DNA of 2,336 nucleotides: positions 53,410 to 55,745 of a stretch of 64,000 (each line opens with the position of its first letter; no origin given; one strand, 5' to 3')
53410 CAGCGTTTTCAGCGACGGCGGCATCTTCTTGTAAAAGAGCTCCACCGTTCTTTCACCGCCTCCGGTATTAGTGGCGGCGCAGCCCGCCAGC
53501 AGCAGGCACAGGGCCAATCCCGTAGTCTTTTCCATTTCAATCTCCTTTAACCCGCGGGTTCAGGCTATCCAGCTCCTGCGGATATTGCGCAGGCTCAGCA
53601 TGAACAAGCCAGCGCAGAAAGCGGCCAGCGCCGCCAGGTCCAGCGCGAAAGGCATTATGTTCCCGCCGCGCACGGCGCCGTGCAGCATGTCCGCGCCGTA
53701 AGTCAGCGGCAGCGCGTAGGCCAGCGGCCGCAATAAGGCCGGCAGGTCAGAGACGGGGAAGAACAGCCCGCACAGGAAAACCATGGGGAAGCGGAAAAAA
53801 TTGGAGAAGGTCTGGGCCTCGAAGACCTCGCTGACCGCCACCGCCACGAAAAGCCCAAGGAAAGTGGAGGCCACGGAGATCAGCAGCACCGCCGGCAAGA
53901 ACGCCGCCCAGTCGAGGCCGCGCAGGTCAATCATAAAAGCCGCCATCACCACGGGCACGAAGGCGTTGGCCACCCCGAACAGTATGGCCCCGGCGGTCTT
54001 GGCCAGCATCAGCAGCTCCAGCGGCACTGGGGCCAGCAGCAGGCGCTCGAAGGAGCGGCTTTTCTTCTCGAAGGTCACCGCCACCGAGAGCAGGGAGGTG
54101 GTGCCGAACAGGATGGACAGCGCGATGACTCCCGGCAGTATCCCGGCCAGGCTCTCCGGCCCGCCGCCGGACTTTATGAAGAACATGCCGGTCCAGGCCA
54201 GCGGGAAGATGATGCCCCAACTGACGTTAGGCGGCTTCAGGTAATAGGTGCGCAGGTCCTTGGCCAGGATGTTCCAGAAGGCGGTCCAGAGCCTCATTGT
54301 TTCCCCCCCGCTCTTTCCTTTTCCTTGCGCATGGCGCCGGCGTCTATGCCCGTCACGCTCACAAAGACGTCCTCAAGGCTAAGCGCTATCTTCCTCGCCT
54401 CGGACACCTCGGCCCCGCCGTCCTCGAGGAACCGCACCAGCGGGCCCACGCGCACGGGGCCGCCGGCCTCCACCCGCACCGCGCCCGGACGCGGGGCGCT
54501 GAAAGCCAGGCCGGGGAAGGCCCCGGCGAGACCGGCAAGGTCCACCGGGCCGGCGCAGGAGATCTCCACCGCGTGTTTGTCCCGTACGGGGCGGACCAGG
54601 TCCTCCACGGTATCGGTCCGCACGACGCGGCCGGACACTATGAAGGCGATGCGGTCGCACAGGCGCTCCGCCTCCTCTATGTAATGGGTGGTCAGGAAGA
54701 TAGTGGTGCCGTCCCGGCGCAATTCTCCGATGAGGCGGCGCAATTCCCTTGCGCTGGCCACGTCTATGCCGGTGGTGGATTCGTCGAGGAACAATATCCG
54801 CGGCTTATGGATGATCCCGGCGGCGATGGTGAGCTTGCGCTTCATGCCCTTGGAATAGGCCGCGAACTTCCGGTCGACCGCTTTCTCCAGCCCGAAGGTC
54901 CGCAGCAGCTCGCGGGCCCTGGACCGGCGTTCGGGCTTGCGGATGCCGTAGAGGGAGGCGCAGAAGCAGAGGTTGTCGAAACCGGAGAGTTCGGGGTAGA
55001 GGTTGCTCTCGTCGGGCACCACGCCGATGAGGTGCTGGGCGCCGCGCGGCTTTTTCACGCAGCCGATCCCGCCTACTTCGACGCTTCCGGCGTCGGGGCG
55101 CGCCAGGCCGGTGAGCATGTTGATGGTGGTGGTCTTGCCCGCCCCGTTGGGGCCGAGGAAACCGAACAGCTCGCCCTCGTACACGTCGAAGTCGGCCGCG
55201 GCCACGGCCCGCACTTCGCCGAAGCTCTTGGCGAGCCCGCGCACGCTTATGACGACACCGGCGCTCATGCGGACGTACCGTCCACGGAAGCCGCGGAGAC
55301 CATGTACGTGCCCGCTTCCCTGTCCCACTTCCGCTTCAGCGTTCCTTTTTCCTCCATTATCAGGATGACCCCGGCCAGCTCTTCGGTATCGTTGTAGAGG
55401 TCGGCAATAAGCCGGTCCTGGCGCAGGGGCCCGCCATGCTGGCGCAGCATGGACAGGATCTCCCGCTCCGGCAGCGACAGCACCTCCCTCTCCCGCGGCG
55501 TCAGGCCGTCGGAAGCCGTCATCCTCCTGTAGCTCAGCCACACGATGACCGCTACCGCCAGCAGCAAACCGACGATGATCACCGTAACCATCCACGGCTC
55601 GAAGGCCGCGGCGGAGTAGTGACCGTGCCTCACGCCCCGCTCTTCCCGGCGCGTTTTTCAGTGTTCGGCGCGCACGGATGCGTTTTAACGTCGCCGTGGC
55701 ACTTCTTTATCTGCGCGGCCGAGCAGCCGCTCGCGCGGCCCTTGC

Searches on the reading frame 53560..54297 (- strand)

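Call 58: search_protein_families(library=pfam, proteins=[window:53560-54297:-], max_evalue=0.001)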
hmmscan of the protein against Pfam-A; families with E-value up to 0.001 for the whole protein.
window:53560-54297:- (245 aa): 3 families
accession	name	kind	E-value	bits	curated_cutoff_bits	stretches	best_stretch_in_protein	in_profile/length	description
PF01061.29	ABC2_membrane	-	2.2e-27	96.4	26.9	1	6-206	2-207/211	ABC-2 type transporter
PF12698.13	ABC2_membrane_3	-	2.2e-19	70.2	31.6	1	48-236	158-346/347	ABC-2 family transporter protein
PF03379.19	CcmB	-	2.2e-07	30.9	24.9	1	7-155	1-150/215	CcmB protein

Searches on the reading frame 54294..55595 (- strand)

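Call 58: search_protein_families(library=pfam, proteins=[window:54294-55595:-], max_evalue=0.001)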
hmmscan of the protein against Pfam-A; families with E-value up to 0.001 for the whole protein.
window:54294-55595:- (433 aa): 2 families
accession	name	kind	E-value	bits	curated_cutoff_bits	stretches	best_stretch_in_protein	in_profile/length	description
PF00005.33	ABC_tran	-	5.2e-27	95.5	25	1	134-274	4-136/137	ABC transporter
PF13304.12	AAA_21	-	5e-12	46.9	27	1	219-304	208-298/304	AAA domain, putative AbiEii toxin, Type IV TA system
